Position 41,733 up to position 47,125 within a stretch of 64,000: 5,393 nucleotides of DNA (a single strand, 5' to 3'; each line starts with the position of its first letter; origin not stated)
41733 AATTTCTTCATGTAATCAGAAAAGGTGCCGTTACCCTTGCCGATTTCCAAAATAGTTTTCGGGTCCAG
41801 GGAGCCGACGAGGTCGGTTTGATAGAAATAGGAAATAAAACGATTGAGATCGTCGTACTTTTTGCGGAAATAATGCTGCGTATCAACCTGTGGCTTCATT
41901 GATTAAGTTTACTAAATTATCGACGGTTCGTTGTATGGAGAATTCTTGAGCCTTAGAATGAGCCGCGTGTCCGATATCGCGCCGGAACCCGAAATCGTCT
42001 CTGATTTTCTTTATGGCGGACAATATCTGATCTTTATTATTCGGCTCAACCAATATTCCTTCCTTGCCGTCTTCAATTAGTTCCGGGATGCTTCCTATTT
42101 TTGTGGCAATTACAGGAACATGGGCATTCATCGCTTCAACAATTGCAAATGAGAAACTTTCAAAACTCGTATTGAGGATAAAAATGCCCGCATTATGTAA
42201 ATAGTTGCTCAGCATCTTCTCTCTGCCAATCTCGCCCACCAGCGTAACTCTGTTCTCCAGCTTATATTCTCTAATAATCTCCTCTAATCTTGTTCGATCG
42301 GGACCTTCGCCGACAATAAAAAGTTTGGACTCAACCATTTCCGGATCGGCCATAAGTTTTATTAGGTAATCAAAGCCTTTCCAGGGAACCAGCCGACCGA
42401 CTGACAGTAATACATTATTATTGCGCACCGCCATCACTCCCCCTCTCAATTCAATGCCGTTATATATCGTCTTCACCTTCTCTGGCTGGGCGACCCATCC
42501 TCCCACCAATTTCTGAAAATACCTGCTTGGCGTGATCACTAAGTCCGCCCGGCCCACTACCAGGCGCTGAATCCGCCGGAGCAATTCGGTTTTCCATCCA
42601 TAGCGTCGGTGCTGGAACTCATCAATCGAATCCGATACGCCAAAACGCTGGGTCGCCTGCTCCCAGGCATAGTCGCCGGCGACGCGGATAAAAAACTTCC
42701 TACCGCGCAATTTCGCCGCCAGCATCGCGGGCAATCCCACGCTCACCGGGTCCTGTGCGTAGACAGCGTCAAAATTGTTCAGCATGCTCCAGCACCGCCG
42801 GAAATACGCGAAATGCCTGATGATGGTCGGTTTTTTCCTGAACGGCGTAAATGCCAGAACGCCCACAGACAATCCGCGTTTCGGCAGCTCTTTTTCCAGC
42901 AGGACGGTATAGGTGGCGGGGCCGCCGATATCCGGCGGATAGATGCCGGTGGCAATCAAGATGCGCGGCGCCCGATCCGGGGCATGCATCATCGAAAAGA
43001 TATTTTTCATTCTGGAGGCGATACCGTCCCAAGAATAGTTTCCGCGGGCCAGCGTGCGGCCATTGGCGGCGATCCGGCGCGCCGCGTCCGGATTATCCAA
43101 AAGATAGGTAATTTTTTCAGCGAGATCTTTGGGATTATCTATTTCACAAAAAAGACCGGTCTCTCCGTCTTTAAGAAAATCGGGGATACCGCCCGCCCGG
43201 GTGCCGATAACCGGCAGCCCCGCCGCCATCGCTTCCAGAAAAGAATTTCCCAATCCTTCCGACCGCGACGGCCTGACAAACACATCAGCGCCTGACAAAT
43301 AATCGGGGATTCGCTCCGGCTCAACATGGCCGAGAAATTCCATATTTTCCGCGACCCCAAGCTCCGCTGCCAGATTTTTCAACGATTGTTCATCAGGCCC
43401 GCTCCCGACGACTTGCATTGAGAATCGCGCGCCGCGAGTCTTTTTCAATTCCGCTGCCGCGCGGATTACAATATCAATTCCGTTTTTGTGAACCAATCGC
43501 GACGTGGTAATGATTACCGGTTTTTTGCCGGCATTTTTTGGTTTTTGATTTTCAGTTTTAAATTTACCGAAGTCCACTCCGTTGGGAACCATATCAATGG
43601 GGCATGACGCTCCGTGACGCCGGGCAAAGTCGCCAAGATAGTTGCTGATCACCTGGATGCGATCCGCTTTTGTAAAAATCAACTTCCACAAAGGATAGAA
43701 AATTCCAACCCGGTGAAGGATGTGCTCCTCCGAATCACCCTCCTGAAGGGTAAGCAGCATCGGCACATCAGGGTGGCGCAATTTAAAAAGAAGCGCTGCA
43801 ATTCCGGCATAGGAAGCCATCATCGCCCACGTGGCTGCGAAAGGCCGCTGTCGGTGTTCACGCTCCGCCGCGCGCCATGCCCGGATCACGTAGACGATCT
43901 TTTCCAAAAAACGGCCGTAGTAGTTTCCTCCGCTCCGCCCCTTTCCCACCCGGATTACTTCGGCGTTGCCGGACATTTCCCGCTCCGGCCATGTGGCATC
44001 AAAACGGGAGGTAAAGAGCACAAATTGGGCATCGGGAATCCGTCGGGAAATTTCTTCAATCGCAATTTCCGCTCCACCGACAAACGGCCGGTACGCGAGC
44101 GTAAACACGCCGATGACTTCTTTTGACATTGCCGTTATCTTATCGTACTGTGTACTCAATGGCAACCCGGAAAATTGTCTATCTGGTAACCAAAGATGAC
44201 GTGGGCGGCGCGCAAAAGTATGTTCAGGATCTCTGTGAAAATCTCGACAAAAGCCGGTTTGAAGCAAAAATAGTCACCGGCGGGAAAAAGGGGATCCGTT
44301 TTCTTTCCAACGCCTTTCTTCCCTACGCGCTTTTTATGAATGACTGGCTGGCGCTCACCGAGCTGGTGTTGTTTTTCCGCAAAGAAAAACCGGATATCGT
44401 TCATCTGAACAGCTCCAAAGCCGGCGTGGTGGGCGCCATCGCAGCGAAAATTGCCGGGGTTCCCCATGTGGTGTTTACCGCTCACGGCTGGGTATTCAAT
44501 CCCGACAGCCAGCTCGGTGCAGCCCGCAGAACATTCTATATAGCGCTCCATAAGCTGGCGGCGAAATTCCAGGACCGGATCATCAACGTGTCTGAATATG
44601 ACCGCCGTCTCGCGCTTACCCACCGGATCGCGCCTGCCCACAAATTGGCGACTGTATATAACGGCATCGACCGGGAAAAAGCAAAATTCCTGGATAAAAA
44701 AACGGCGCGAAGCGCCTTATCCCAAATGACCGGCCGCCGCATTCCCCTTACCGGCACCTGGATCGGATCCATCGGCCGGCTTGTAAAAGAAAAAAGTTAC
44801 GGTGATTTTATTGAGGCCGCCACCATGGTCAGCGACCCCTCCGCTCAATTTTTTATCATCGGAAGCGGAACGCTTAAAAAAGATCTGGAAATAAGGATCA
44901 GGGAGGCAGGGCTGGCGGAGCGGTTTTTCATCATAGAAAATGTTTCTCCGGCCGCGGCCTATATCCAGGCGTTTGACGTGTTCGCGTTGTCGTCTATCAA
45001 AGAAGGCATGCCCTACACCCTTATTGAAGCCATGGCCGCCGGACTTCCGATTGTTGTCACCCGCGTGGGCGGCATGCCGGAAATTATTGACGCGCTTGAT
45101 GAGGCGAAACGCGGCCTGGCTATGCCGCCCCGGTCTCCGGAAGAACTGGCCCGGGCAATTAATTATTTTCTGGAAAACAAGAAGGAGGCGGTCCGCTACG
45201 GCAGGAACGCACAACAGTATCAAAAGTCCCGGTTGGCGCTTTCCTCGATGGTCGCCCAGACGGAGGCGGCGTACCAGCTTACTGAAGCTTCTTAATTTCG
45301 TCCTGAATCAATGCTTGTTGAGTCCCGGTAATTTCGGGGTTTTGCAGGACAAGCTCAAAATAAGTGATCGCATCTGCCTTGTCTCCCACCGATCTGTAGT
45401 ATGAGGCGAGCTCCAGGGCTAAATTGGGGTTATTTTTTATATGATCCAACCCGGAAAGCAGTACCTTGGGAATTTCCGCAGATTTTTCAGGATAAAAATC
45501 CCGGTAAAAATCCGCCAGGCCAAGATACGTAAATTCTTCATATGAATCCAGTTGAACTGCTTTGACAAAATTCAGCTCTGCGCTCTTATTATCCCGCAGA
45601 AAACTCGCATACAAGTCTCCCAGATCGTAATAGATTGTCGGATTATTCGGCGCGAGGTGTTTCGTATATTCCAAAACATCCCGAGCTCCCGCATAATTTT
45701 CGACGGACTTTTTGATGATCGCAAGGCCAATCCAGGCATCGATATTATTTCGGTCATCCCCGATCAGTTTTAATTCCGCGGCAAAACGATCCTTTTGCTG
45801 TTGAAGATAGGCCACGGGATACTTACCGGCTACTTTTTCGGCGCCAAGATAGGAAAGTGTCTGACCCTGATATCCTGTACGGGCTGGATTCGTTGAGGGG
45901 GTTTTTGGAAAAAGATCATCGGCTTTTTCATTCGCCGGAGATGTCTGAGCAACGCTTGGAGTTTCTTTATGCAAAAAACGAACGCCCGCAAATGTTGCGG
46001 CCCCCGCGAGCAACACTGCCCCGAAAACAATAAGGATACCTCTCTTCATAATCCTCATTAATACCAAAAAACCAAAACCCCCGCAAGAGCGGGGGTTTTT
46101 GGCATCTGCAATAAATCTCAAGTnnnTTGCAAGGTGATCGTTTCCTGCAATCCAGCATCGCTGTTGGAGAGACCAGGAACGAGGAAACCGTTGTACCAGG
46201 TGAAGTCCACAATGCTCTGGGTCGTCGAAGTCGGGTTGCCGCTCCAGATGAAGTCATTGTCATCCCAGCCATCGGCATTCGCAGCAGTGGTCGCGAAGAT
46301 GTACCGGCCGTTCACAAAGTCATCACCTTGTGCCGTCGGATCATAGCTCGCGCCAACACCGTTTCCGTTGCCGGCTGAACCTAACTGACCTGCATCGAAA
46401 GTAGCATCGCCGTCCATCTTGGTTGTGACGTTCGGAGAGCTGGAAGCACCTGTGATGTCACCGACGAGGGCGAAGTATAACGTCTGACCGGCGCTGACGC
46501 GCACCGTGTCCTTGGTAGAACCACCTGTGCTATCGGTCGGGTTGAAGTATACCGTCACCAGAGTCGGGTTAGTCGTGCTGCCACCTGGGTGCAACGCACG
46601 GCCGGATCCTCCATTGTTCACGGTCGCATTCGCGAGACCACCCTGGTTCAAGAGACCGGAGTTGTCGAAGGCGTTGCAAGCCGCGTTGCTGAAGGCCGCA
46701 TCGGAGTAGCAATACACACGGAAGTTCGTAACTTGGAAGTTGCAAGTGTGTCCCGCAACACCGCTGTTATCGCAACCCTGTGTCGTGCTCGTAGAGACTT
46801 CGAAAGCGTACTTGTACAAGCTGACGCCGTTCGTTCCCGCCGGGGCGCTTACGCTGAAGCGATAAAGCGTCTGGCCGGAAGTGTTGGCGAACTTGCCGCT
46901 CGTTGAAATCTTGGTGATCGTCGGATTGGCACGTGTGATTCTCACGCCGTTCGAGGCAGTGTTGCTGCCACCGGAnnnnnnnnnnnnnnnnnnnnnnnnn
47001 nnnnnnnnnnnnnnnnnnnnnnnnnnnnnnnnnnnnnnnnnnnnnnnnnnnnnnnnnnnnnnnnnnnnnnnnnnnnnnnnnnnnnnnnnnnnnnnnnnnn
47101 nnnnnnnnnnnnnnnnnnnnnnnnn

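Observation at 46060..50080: Giant PG-anchored, Thr/Ser-rich repeat surface protein as a terminator-insulated unit: probable glycosylation target of the island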

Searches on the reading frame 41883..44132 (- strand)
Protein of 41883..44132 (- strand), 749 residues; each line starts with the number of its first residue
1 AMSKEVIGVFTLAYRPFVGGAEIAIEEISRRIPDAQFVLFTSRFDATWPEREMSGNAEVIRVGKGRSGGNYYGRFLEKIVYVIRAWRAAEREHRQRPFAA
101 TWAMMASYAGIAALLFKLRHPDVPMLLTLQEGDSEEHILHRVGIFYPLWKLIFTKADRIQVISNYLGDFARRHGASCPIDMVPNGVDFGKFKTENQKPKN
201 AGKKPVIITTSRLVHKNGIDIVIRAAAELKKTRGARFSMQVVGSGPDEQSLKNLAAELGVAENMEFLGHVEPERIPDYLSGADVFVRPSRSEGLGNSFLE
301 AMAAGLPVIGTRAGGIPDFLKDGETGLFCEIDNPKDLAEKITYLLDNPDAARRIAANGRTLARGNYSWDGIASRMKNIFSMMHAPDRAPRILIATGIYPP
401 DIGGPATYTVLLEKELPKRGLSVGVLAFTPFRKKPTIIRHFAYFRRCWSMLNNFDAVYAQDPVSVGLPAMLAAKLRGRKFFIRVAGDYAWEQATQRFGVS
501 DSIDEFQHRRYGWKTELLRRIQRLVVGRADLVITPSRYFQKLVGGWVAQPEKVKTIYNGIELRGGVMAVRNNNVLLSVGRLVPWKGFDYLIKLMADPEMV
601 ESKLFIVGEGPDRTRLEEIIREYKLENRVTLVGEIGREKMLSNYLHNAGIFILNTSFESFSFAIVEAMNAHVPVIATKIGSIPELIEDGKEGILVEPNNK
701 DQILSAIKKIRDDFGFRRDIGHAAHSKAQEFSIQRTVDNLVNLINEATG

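Call 30: search_protein_families(library=pfam, proteins=[window:41883-44132:-], max_evalue=0.01)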
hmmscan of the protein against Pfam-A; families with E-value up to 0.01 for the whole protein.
window:41883-44132:- (749 aa): 6 families
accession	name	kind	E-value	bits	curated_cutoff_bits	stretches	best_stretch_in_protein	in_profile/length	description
PF00534.26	Glycos_transf_1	-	4.5e-84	280.7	26.4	2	193-359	4-170/172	Glycosyl transferases group 1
PF13692.12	Glyco_trans_1_4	-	7.4e-70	234.2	27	2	204-347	1-142/142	Glycosyl transferases group 1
PF13439.12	Glyco_transf_4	-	8.3e-24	84.9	28.5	2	402-562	1-168/170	Glycosyltransferase Family 4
PF13579.12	Glyco_trans_4_4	-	1.7e-23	84.2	29.7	2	415-559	34-158/158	Glycosyl transferase 4-like domain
PF13524.12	Glyco_trans_1_2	-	1.9e-21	77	25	1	236-375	14-142/144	Glycosyl transferase-like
PF20706.3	GT4-conflict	-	1.7e-20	73.8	26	2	154-374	145-384/385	Family 4 Glycosyltransferase in conflict systems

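Call 76: search_protein_families(library=ncbifam, proteins=[window:41883-44132:-], max_evalue=0.1)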
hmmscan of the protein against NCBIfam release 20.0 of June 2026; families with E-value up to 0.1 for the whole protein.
window:41883-44132:- (749 aa): 49 families (the best 25 are shown)
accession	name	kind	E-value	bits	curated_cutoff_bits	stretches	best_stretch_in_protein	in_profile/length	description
NF041876.1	EPS_EpsE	equivalog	4.4e-68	230.3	400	2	179-368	188-382/389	exopolysaccharide biosynthesis GT4 family glycosyltransferase EpsE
TIGR03999.1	thiol_BshA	equivalog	2.9e-61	207.5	273.7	2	114-380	105-371/375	N-acetyl-alpha-D-glucosaminyl L-malate synthase BshA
TIGR03088.1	stp2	hypoth_equivalog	6.1e-61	206.5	409.05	2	179-380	162-371/374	TIGR03088 family PEP-CTERM/XrtA system glycosyltransferase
TIGR03449.1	mycothiol_MshA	equivalog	1.3e-47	162.7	462.5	2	152-381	161-402/406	D-inositol-3-phosphate glycosyltransferase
NF047684.1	TeichurnBiosyTuaC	equivalog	2.2e-44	152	550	2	119-379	129-386/391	teichuronic acid biosynthesis protein TuaC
NF050063.1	ProtGlycPglJ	equivalog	1.6e-40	139.5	500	2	521-739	137-358/363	N-acetylgalactosamine-N,N'-diacetylbacillosaminyl-diphospho-undecaprenol 4-alpha-N-acetylgalactosaminyltransferase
TIGR02149.1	glgA_Coryne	subfamily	6.5e-40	137.4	302.4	2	179-379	171-387/391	glycogen synthase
TIGR04063.1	stp3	hypoth_equivalog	1.2e-39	136.4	442.05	2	151-382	153-395/397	TIGR04063 family PEP-CTERM/XrtA system glycosyltransferase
NF038295.1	EPS_HpsP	equivalog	3.5e-36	125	550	2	159-380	158-385/388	hormogonium polysaccharide biosynthesis glycosyltransferase HpsP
NF038229.1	Glyco4_Geo_Pelo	equivalog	1.5e-35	122.8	400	2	103-380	61-334/338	GPMC system family 4 glycosyltransferase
TIGR04005.1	wcaL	equivalog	3.8e-34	118.2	537.6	2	145-342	164-365/406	colanic acid biosynthesis glycosyltransferase WcaL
NF041010.1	glycosy_Agl16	equivalog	5.3e-33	114.3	575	2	516-741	121-345/352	glycosylation protein Agl16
NF012028.0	PRK15484.1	subfamily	1.9e-32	112.8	618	2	155-378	139-374/380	lipopolysaccharide N-acetylglucosaminyltransferase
TIGR04157.1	glyco_rSAM_CFB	subfamily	1.7e-31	109.6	400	2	202-379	225-406/406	TIGR04157 family glycosyltransferase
NF053787.1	GlcN_PG_synth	equivalog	9.2e-31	107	480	2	97-379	91-356/361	N-acetylglucosaminyl phosphatidylglycerol synthase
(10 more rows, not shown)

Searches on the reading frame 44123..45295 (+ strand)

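Call 30: search_protein_families(library=pfam, proteins=[window:44123-45295:+], max_evalue=0.01)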
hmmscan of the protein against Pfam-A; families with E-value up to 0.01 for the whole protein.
window:44123-45295:+ (390 aa): 7 families
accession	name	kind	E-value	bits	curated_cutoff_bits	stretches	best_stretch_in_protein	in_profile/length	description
PF00534.26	Glycos_transf_1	-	9e-34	116.9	26.4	1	210-365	14-171/172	Glycosyl transferases group 1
PF13692.12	Glyco_trans_1_4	-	4.6e-29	101.9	27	1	213-352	3-142/142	Glycosyl transferases group 1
PF13439.12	Glyco_transf_4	-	9.9e-23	81.4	28.5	1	27-185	1-169/170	Glycosyltransferase Family 4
PF13579.12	Glyco_trans_4_4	-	7.3e-19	69.1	29.7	1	28-181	1-158/158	Glycosyl transferase 4-like domain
PF13477.12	Glyco_trans_4_2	-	5.7e-09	36.7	23.4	1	33-155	12-137/139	Glycosyl transferase 4-like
PF13524.12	Glyco_trans_1_2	-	5.9e-07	30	25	1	296-365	63-127/144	Glycosyl transferase-like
PF20706.3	GT4-conflict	-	0.003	17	26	1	283-364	281-369/385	Family 4 Glycosyltransferase in conflict systems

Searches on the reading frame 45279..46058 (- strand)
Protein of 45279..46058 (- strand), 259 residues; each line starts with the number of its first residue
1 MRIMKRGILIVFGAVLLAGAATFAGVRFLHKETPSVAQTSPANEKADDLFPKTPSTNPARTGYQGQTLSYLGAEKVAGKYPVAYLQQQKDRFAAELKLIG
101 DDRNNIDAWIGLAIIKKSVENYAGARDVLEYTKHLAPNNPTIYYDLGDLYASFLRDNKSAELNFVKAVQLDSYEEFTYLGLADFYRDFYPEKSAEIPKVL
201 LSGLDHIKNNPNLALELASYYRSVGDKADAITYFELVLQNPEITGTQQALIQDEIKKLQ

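Call 30: search_protein_families(library=pfam, proteins=[window:45279-46058:-], max_evalue=0.01)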
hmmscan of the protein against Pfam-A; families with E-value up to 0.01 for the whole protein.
window:45279-46058:- (259 aa): 7 families
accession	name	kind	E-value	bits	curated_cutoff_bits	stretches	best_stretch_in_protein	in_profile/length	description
PF13181.12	TPR_8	-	5.1e-06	26.7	25.7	0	142-171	3-31/34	Tetratricopeptide repeat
PF13428.12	TPR_14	-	3.6e-05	24.5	23.5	0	211-250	1-41/44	Tetratricopeptide repeat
PF13431.12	TPR_17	-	0.0003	21.3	24.4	0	136-151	9-24/34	Tetratricopeptide repeat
PF07719.23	TPR_2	-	0.00069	20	27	0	216-239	6-29/34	Tetratricopeptide repeat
PF23914.1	TPR_CcmH_CycH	-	0.0015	18.9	42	0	137-239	47-149/158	Cytochrome c-type biogenesis protein H TPR domain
PF14559.12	TPR_19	-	0.0017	19.1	25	0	120-151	5-36/68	Tetratricopeptide repeat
PF13424.12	TPR_12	-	0.0022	18.6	30.1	0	215-238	49-72/77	Tetratricopeptide repeat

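Call 76: search_protein_families(library=ncbifam, proteins=[window:45279-46058:-], max_evalue=0.1)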
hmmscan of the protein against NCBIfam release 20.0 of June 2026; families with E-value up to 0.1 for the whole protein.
window:45279-46058:- (259 aa): 5 families
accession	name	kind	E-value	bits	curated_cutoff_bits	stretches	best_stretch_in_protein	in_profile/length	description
TIGR02552.1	LcrH_SycD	equivalog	3.5e-06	26.8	104.8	1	101-173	47-118/136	SycD/LcrH family type III secretion system chaperone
TIGR02917.1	PEP_TPR_lipo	equivalog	3.6e-05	21.8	312.2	1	102-242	495-633/899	XrtA/PEP-CTERM system TPR-repeat protein PrsT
NF040959.1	MamA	equivalog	0.00015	21.3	200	1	97-178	96-176/204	magnetosome protein MamA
NF047371.1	FlcA_CTERM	equivalog_domain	0.00092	17.8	300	0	116-169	323-375/646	periplasmic flagellar collar protein FlcA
TIGR00990.1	3a0801s09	subfamily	0.022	13.4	757.25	1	107-182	366-440/615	mitochondrial import receptor subunit TOM70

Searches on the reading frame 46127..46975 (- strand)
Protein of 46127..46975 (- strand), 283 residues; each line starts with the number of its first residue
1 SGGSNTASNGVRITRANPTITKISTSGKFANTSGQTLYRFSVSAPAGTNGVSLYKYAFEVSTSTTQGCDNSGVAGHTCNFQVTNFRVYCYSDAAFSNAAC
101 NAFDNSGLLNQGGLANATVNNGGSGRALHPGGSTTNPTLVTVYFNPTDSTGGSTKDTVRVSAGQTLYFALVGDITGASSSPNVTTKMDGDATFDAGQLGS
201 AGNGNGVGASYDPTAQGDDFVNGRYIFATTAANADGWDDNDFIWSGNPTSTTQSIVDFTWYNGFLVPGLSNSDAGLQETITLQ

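Call 81: predict_structure(alignment_id=A4)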
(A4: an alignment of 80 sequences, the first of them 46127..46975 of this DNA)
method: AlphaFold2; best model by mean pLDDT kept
length: 283 residues; sequences in the alignment: 80
mean_pLDDT: 84.1   pTM: 0.85
mean pLDDT of the five models: 84.1, 82.5, 82.4, 82.2, 82.1
residues with pLDDT >= 90: 165; 70-90: 64; 50-70: 30; < 50: 24
segments of 3 or more residues with pLDDT < 50: 1-6, 121-134, 201-203
pLDDT, mean of each block of 10 residues (from residue 1): 44 89 97 98 98 97 82 76 96 98 95 79 43 65 93 92 98 93 95 70 54 69 76 90 94 90 93 88 96
secondary structure, 60 per line:
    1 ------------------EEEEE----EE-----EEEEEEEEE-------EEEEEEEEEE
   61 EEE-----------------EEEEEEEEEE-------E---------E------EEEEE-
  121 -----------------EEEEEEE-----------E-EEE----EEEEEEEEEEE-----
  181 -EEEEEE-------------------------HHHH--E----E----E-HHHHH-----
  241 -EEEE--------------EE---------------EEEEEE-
elements in order: E19-23 E35-43 E51-63 E81-90 E115-119 E138-144 E158-160 E165-175 E182-187 H213-216 H231-235 E242-245 E277-282
